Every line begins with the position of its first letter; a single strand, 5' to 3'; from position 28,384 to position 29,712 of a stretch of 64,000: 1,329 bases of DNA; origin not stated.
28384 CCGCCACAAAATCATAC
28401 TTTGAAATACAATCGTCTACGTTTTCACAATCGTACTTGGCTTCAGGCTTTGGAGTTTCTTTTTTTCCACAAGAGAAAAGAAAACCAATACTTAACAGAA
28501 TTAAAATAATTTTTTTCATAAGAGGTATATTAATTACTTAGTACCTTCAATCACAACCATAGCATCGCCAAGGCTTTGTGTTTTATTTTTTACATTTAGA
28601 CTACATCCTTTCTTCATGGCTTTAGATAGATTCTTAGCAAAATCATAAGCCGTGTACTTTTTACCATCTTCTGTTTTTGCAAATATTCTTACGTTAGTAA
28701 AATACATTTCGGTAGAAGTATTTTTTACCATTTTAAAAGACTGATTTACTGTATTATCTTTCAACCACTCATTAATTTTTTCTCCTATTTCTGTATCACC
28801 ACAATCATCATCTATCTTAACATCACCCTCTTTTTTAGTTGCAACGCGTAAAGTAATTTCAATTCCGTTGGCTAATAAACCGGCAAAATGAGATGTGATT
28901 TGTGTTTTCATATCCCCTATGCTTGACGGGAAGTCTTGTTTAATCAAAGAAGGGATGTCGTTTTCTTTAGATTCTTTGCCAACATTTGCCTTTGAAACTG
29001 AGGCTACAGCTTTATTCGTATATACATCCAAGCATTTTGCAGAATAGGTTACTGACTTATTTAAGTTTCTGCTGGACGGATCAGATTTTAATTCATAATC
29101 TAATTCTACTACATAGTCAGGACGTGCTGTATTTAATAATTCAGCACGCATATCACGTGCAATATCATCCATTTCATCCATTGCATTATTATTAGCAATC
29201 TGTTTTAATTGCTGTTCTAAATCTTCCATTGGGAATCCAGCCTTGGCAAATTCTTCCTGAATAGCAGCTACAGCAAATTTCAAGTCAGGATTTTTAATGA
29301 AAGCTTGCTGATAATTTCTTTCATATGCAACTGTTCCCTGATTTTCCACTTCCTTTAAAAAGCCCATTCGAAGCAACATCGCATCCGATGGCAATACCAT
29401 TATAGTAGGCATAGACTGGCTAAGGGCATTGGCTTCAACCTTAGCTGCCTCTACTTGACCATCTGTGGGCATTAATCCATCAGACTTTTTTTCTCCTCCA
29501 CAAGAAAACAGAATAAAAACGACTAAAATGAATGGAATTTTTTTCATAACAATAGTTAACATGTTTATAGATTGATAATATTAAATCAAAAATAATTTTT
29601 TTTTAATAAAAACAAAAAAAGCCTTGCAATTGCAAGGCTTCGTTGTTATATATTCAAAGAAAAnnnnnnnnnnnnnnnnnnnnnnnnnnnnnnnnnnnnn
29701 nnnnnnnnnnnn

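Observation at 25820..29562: Co-directional envelope operon: three unrelated lipoproteins, two microproteins and a DUF2807-like protein, running into tatC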

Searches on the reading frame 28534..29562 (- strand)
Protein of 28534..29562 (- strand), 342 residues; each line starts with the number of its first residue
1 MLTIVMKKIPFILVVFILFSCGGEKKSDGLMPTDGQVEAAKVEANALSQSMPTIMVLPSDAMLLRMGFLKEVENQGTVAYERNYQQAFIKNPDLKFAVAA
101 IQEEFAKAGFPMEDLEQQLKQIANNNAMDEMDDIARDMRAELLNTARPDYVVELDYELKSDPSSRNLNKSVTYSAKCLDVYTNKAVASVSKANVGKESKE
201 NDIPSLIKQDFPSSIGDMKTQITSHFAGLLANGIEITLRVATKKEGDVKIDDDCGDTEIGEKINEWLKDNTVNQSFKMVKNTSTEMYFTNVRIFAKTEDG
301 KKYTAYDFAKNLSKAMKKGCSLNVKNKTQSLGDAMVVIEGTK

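Call 3: search_protein_families(library=pfam, proteins=[window:28534-29562:-], max_evalue=1)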
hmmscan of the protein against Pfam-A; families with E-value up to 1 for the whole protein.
window:28534-29562:- (342 aa): 3 families
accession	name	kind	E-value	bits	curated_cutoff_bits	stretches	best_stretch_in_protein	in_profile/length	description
PF19672.4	DUF6175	-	5.8e-65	219.7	23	1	51-338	2-292/293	Family of unknown function (DUF6175)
PF23264.1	DUF7073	-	0.016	15.9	27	1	227-282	42-90/95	Domain of unknown function (DUF7073)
PF12017.13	Tnp_P_element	-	0.26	12.1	23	0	259-310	8-59/73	Transposable element P transposase-like, HTH domain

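Call 4: search_protein_families(library=ncbifam, proteins=[window:28534-29562:-], max_evalue=1)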
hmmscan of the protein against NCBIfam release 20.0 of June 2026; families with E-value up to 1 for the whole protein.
window:28534-29562:- (342 aa): 0 families

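Call 8: search_protein_families(library=padloc, proteins=[window:28534-29562:-], max_evalue=1)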
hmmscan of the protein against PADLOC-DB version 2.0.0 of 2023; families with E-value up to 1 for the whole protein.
window:28534-29562:- (342 aa): 2 families
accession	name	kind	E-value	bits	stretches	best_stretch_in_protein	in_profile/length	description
PDLC01337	Cas8a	-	0.0065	14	1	127-211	11-81/272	CAS-I-A; effector_LS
PDLC04447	PDC-M14A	-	0.15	10.5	0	110-145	58-93/152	-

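Call 9: search_protein_families(library=phrogs, proteins=[window:28534-29562:-], max_evalue=1)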
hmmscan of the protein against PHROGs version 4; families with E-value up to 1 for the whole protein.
window:28534-29562:- (342 aa): 1 family
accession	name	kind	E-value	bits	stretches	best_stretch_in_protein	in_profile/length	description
phrog_27541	-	unknown function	0.16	13.5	0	206-223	29-46/79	-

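Call 16: find_homologous_proteins(query=window:28534-29562:-)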
Query window:28534-29562:- (342 aa): 223 proteins with E <= 0.001 among 2387 candidates; the best 120 are listed.
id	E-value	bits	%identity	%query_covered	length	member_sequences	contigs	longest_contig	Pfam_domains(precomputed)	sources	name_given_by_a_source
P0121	2.2e-219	745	100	100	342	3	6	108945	PF19672.5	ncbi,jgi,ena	jgi:hypothetical protein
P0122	8.7e-164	563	75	97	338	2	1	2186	PF19672.5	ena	-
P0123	3.6e-163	561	74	97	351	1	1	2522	PF19672.5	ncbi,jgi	jgi:hypothetical protein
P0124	1.3e-160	552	72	100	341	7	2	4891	PF19672.5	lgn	-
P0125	4.5e-158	544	74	96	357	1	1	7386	PF19672.5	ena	-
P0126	1.5e-156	539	71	100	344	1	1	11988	PF19672.5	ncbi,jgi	jgi:hypothetical protein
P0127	1.7e-156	539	70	100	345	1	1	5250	PF19672.5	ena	-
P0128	1.7e-156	539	71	98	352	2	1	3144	PF19672.5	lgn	-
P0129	5.7e-156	537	73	97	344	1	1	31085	PF19672.5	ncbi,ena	-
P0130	5.7e-156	537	72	97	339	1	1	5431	PF19672.5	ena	-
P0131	6.9e-156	537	71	99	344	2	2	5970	PF19672.5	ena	-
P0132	1.4e-155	536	72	98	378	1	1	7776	PF19672.5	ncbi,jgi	jgi:hypothetical protein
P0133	6.4e-155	533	72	97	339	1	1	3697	PF19672.5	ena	-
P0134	9.2e-155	533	71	97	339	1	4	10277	PF19672.5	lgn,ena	-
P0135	1.1e-154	533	71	97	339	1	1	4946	PF19672.5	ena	-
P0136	1.2e-154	533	71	97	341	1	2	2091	PF19672.5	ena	-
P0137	1.4e-154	532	71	97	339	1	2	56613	PF19672.5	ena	-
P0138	1.5e-154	532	71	97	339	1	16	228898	PF19672.5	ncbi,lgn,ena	-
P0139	2.9e-154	531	71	97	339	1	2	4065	PF19672.5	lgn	-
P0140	4.1e-154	531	71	98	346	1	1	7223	PF19672.5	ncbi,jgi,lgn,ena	jgi:hypothetical protein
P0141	4.5e-154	531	71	97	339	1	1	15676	PF19672.5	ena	-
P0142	1.0e-153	530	70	96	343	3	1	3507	PF19672.5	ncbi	-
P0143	1.7e-153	529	71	97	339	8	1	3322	PF19672.5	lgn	-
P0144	2.4e-153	528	69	100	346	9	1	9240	PF19672.5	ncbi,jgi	jgi:hypothetical protein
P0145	3.2e-153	528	70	98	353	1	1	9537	PF19672.5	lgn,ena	-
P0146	7.2e-153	527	70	98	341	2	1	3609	PF19672.5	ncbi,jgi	jgi:hypothetical protein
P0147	1.3e-152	526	69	99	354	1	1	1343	PF19672.5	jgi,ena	-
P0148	1.9e-152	525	71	95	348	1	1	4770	PF19672.5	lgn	-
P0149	5.3e-152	524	69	99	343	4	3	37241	PF19672.5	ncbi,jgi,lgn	jgi:hypothetical protein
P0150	6.6e-152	524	68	97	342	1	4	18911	PF19672.5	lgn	-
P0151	8.1e-152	523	67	100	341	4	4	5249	PF19672.5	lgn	-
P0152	1.2e-151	523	68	98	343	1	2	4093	PF19672.5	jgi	-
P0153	2.9e-151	521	71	97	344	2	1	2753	PF19672.5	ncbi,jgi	jgi:hypothetical protein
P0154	4.3e-151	521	68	98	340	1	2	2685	PF19672.5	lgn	-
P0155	4.8e-151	521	68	97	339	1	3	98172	PF19672.5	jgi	jgi:hypothetical protein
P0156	8.3e-151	520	68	98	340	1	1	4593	PF19672.5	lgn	-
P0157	1.1e-150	520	68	98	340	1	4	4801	PF19672.5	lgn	-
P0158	3.2e-150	518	67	99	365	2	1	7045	PF19672.5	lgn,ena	-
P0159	4.8e-150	517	67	97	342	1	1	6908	PF19672.5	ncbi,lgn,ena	-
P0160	7.1e-150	517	66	99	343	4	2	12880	PF19672.5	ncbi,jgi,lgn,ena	jgi:hypothetical protein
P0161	3.9e-149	514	67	99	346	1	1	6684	PF19672.5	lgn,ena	-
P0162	5.0e-149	514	68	98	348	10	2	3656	PF19672.5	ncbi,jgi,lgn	jgi:hypothetical protein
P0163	5.7e-149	514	70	97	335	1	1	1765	PF19672.5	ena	-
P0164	1.5e-148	513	66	97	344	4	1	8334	PF19672.5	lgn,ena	-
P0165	1.8e-148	512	67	100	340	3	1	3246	PF19672.5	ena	-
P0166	2.4e-148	512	74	92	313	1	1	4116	PF19672.5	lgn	-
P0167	2.6e-148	512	68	96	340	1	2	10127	PF19672.5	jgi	jgi:hypothetical protein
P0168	4.6e-148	511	65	99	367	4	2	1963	PF19672.5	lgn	-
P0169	1.8e-146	506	65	99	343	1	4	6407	PF19672.5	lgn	-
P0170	7.3e-144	497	66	96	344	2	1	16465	PF19672.5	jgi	-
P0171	8.3e-143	494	68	96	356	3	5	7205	PF19672.5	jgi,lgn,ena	-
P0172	1.6e-142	493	67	94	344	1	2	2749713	PF19672.5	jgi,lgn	jgi:hypothetical protein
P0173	2.4e-142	492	65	99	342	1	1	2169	PF19672.5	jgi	jgi:hypothetical protein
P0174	3.6e-142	492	66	97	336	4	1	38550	PF19672.5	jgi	jgi:hypothetical protein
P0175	4.1e-142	491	64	99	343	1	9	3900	PF19672.5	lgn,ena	-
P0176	4.6e-142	491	63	100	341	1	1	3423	PF19672.5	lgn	-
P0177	6.5e-141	487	65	98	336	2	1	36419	PF19672.5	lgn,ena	-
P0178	1.2e-140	487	64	99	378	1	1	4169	PF19672.5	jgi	-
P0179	2.7e-139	482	67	94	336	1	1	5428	PF19672.5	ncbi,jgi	jgi:hypothetical protein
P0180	4.2e-137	475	61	100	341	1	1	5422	PF19672.5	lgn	-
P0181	6.3e-137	474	62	99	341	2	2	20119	PF19672.5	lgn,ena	-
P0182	2.0e-135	469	67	97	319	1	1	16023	PF19672.5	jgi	jgi:hypothetical protein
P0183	8.3e-135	467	61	98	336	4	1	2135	PF19672.5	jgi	jgi:hypothetical protein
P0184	4.6e-134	465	62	94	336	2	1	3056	PF19672.5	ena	-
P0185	1.9e-133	463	61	97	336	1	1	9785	PF19672.5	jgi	-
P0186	1.3e-132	460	61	98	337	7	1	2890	PF19672.5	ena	-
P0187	1.5e-132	460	60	94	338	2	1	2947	PF19672.5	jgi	jgi:hypothetical protein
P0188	2.1e-132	459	68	85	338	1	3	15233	PF19672.5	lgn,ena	-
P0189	1.4e-131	457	60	97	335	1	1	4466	PF19672.5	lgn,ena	-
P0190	3.5e-131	455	58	98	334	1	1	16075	PF19672.5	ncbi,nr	ncbi:MAG: DUF6175 family protein [Bacteroidota bacterium]|nr:DUF6175 family protein [Bacteroidota ba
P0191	4.7e-131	455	59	98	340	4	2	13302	PF19672.5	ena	-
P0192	7.5e-131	454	59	97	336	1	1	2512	PF19672.5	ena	-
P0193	9.6e-131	454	59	97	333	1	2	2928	PF19672.5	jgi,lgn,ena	-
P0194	9.7e-131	454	59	98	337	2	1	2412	PF19672.5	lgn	-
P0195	1.9e-130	453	59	97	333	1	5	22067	PF19672.5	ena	-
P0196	2.2e-130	453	60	97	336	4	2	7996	PF19672.5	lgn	-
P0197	2.6e-130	453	60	93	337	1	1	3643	PF19672.5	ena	-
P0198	2.8e-130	453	59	97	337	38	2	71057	PF19672.5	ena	-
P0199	3.9e-130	452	60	96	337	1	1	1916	PF19672.5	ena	-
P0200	4.7e-130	452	59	97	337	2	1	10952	PF19672.5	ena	-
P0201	6.4e-130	451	60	93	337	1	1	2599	PF19672.5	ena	-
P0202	9.6e-130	451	61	97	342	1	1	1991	PF19672.5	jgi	jgi:hypothetical protein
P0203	2.1e-129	450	60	98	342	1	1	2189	PF19672.5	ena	-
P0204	2.2e-129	450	59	93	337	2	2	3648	PF19672.5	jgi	jgi:hypothetical protein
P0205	2.2e-129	450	59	93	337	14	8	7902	PF19672.5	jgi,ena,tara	jgi:hypothetical protein|tara:strand:+ start:1 stop:1014 length:1014 start_codon:yes stop_codon:yes 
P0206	2.5e-129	449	59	96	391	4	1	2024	PF19672.5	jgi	jgi:hypothetical protein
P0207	2.9e-129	449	58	97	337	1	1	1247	PF19672.5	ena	-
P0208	3.5e-129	449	60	96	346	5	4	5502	PF19672.5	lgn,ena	-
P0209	3.9e-129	449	59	98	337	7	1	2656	PF19672.5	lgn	-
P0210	4.1e-129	449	58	99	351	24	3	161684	PF19672.5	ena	-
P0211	5.4e-129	448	59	97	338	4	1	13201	PF19672.5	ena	-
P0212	6.2e-129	448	58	97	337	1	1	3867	PF19672.5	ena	-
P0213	6.6e-129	448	60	98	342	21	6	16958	PF19672.5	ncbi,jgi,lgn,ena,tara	tara:strand:- start:2268 stop:3296 length:1029 start_codon:yes stop_codon:yes gene_type:complete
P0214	6.6e-129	448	58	97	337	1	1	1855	PF19672.5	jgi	jgi:nucleoside diphosphate kinase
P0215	8.1e-129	448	58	97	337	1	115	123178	PF19672.5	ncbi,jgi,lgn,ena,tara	ncbi:MAG: nucleoside diphosphate kinase [Chitinophagales bacterium]|jgi:nucleoside diphosphate kinas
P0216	8.3e-129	448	59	93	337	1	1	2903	PF19672.5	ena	-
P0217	1.0e-128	447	58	99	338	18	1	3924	PF19672.5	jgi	jgi:hypothetical protein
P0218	1.4e-128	447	58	98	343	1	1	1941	PF19672.5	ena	-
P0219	1.7e-128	447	59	98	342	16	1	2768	PF19672.5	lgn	-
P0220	1.8e-128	447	58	97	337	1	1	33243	PF19672.5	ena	-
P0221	2.0e-128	446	59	98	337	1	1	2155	PF19672.5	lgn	-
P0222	2.2e-128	446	57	97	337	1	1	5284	PF19672.5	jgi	jgi:nucleoside diphosphate kinase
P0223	2.4e-128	446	58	98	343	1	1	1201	PF19672.5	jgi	jgi:hypothetical protein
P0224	2.5e-128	446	60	98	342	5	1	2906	PF19672.5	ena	-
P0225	2.6e-128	446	59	96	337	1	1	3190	PF19672.5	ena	-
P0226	3.7e-128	446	57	97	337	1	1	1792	PF19672.5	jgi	jgi:nucleoside diphosphate kinase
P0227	4.1e-128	445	58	98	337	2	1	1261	PF19672.5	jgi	jgi:nucleoside diphosphate kinase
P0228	6.1e-128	445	57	97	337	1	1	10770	PF19672.5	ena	-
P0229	6.8e-128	445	60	94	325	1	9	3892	PF19672.5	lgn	-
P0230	1.1e-127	444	57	97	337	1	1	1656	PF19672.5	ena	-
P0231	1.9e-127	443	58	98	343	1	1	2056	PF19672.5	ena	-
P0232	3.1e-127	443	57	97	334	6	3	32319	PF19672.5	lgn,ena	-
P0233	3.4e-127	442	63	90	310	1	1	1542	PF19672.5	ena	-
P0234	6.2e-127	442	59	96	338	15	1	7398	PF19672.5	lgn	-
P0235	1.9e-126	440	57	98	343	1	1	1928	PF19672.5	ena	-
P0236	1.9e-126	440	61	90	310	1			PF19672.5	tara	tara:strand:+ start:1408 stop:2340 length:933 start_codon:yes stop_codon:yes gene_type:complete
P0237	8.5e-126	438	58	97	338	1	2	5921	PF19672.5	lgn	-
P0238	8.9e-126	438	57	99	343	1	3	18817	PF19672.5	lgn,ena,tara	tara:strand:- start:1942 stop:2973 length:1032 start_codon:yes stop_codon:yes gene_type:complete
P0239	9.9e-126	438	58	98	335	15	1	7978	PF19672.5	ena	-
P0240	1.1e-125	437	57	98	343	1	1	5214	PF19672.5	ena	-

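Call 21: find_related_loci(query=A2, collection=genome_contigs, flank=10000)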
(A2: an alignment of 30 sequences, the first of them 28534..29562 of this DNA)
Query A2 (342 aa) in genome_contigs; peptide patterns used: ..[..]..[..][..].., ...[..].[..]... (x = any residue, [..] = any of these).
64 stretches matched a pattern; 20 encode a relative of the query (tblastn E <= 1e-3); 20 distinct loci.
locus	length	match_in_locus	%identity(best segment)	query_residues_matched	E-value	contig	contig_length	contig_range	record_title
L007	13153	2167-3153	73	11-342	5e-167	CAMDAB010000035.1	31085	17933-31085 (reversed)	MAG: Saprospira grandis DSM 2844 isolate ME-21oct19-178 genome assembly, contig: ME-21oct19-C1902, whole genome shotgun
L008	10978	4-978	71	18-342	5e-163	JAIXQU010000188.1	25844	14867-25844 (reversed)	MAG: Cytophagaceae bacterium isolate C4_MAG_00041 pond_C4_MAG_00041_000000000076, whole genome shotgun sequence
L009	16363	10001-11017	69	5-342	2e-162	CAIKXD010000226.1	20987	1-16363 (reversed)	MAG: uncultured Bacteroidetes bacterium isolate Loclat_bin-03925 genome assembly, contig: bin-03925:226/390, whole genom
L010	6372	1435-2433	67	11-342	2e-162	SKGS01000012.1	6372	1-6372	MAG: Lishizhenia sp. isolate CSBr16_161 CSBr16-18395, whole genome shotgun sequence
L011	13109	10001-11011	59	8-339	5e-140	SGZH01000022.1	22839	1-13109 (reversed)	MAG: Flavobacteriales bacterium isolate MED-G124 Flavobacteriales-MED-G124-C22, whole genome shotgun sequence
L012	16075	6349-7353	58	5-339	1e-137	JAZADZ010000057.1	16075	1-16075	MAG: Bacteroidota bacterium isolate XB_MAG74 DB_MAG74_0057, whole genome shotgun sequence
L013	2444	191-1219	58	2-342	2e-144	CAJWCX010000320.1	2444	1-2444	MAG TPA_asm: uncultured Flavobacteriales bacterium isolate ERR598992_bin.1_MetaBAT_v2.12.1_MAG genome assembly, contig:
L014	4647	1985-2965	59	13-339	9e-136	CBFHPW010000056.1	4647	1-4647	MAG: Flavobacteriales bacterium isolate AGTU_80_bin_7_indstr genome assembly, contig: AGTU_80_bin_7_indstr_c60, whole ge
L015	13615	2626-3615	57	9-339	3e-132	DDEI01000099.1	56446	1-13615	MAG TPA_asm: Flavobacteriales bacterium UBA1958 UBA1958_contig_5980, whole genome shotgun sequence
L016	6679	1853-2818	59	11-336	1e-128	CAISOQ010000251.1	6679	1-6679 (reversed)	MAG: uncultured Flavobacteriia bacterium isolate Loclat_bin-19642 genome assembly, contig: bin-19642:251/493, whole geno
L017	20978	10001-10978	59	17-339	9e-128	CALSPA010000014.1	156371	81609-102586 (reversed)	MAG: uncultured Flavobacteriales bacterium isolate L_MB170 genome assembly, contig: contig_32149_L_MB170, whole genome s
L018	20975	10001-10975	58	5-342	8e-126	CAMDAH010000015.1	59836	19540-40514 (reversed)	MAG: Chryseobacterium gleum isolate ME-21oct19-120 genome assembly, contig: ME-21oct19-C622, whole genome shotgun sequen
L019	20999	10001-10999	54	11-342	1e-125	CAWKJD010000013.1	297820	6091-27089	MAG: uncultured Bacteroidales bacterium isolate MFD01872.bin.1.312 genome assembly, contig: contig_49503, whole genome s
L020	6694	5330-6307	58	5-342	1e-124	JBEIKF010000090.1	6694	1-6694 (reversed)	MAG: Crocinitomicaceae bacterium isolate Sample-104-S4-bin-11 Sample_104_S4-bin_11-k141_1362486, whole genome shotgun se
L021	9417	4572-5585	52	9-342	1e-124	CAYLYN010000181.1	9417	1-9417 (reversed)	MAG TPA_asm: uncultured Rikenellaceae bacterium isolate SRP304446_co1_106 genome assembly, contig: NODE_5189_length_9417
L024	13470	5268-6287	46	5-342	1e-102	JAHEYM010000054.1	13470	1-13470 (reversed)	MAG: Bacteroidetes bacterium isolate nzgw128 NODE_9845_length_13471_cov_2.648390, whole genome shotgun sequence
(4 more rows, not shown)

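Call 26: predict_structure(alignment_id=A2)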
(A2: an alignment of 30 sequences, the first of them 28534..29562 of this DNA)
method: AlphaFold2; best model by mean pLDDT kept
length: 342 residues; sequences in the alignment: 30
mean_pLDDT: 80.2   pTM: 0.73
mean pLDDT of the five models: 80.2, 78.5, 77.5, 76.7, 67.0
residues with pLDDT >= 90: 143; 70-90: 124; 50-70: 38; < 50: 37
segments of 3 or more residues with pLDDT < 50: 1-3, 18-32, 41-48, 127-133
pLDDT, mean of each block of 10 residues (from residue 1): 48 48 37 53 47 93 92 72 89 94 95 88 60 63 87 92 73 94 92 83 90 94 90 89 79 87 93 88 90 86 89 86 85 87 61
secondary structure, 60 per line:
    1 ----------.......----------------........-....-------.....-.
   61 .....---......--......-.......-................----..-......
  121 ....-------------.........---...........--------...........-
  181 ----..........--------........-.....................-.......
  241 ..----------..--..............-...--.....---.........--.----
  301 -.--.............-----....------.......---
elements in order: H11-17 H34-41 H43-46 E54-58 H60-65 E69-74 E77-82 H84-90 H92-107 H115-124 H138-146 E150-160 E169-179 E185-194 H203-210 H212-232 E234-242 H259-270 E277-281 E285-293 H305-317 E323-326 E333-339

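Call 31: fold_search(model_id=the predicted structure, library=pdb)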
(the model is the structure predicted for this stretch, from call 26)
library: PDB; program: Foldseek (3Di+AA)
matches with E <= 10: 598; with E <= 0.001: 0
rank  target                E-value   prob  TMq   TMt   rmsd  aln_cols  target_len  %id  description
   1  3w1e                  1.4e-03  0.87  0.24  0.23  14.5       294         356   10  Structure of FlgT, a flagellar basal body component protein (released 2013-04-03)
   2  2iqi_F                1.5e-03  0.94  0.18  0.30  15.2       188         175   14  Crystal structure of protein XCC0632 from Xanthomonas campestris, Pfam DUF330 (released 2006-11-07)
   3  4hrv_B                1.6e-03  0.99  0.21  0.45   8.7       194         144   13  Crystal Structure of Lipoprotein GNA1162 from Neisseria meningitidis (released 2013-04-24)
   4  2iqi_A                2.4e-03  0.89  0.16  0.29  15.6       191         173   15  Crystal structure of protein XCC0632 from Xanthomonas campestris, Pfam DUF330 (released 2006-11-07)
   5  5t0z_A                2.5e-03  1.00  0.26  0.51   8.5       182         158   11  PelC from Geobacter metallireducens (released 2017-03-15)
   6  8t8d_A                2.5e-03  0.94  0.21  0.33  12.7       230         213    8  Structure of Helicobacter pylori adhesin A, HpaA (released 2024-01-31)
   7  8z5n_0                2.7e-03  0.80  0.24  0.24  16.1       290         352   11  Cryo-EM structure of the LPHT ring (released 2025-10-22)
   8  8t8d_D                2.9e-03  0.94  0.21  0.36  10.9       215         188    9  Structure of Helicobacter pylori adhesin A, HpaA (released 2024-01-31)
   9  8t8d_B                3.0e-03  0.95  0.21  0.36  10.9       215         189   10  Structure of Helicobacter pylori adhesin A, HpaA (released 2024-01-31)
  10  2iqi_B                3.2e-03  0.96  0.21  0.36  14.9       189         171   15  Crystal structure of protein XCC0632 from Xanthomonas campestris, Pfam DUF330 (released 2006-11-07)
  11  7brm_A                4.1e-03  0.82  0.19  0.24  25.1       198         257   14  Architecture of curli complex (released 2020-07-15)
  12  8t8d_C                4.3e-03  0.93  0.21  0.34  13.8       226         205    8  Structure of Helicobacter pylori adhesin A, HpaA (released 2024-01-31)
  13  5t0z_B                7.0e-03  0.99  0.26  0.50   8.3       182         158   11  PelC from Geobacter metallireducens (released 2017-03-15)
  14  2iqi_G                7.4e-03  0.91  0.21  0.37  14.7       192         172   16  Crystal structure of protein XCC0632 from Xanthomonas campestris, Pfam DUF330 (released 2006-11-07)
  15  4uv2_B                8.4e-03  0.66  0.18  0.25  17.3       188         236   11  Structure of the curli transport lipoprotein CsgG in a non-lipidated, pre-pore conformation (released 2014-09-24)
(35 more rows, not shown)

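Call 41: search_protein_families(library=pfam, proteins=[L019:12214-13488:+, L010:4297-4770:+, L010:4924-5346:+, L007:5961-6827:+, L007:6832-7521:+, L024:8169-8978:+, L012:10098-11129:+], max_evalue=0.01)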
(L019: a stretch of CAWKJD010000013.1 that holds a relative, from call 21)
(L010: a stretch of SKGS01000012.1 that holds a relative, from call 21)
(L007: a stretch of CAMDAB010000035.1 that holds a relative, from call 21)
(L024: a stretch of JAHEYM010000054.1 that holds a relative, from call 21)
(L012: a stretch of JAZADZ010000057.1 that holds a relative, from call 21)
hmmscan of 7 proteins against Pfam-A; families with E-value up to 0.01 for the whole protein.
L019:12214-13488:+ (424 aa): 2 families
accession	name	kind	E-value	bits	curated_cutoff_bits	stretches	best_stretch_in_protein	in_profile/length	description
PF05099.18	TerB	-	4.4e-05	24.2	24.4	0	6-41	79-114/118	Tellurite resistance protein TerB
PF08671.16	SinI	-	4.5e-05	23.6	31.4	0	26-41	8-23/28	Anti-repressor SinI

L010:4297-4770:+ (157 aa): 1 family
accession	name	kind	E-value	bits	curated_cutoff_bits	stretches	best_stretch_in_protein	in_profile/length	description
PF01818.22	Translat_reg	-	0.0043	17.4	25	1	50-124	25-96/122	Bacteriophage translational regulator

L010:4924-5346:+ (140 aa): 0 families

L007:5961-6827:+ (288 aa): 0 families

L007:6832-7521:+ (229 aa): 0 families

L024:8169-8978:+ (269 aa): 0 families

L012:10098-11129:+ (343 aa): 3 families
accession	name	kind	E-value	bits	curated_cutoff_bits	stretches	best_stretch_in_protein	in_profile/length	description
PF07885.22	Ion_trans_2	-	4.4e-14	52.6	22.5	1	15-88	14-77/79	Ion channel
PF02254.24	TrkA_N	-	1e-11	45.6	23.8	1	108-226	1-115/116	TrkA-N domain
PF00520.37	Ion_trans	-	2.1e-06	27.6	25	1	8-92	137-237/241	Ion transport protein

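Call 49: find_related_loci(query=A2, collection=viral_contigs, flank=10000)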
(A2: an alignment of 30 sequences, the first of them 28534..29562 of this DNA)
Query A2 (342 aa) in viral_contigs; peptide patterns used: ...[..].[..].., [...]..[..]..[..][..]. (x = any residue, [..] = any of these).
44 stretches matched a pattern, but none encodes a relative of the query by tblastn (E <= 1e-3).

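Call 55: search_solved_structures(query=A2, max_evalue=1)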
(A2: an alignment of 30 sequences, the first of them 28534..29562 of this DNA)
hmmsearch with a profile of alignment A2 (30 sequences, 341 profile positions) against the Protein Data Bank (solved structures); distinct sequences matched with E-value up to 1: 0.
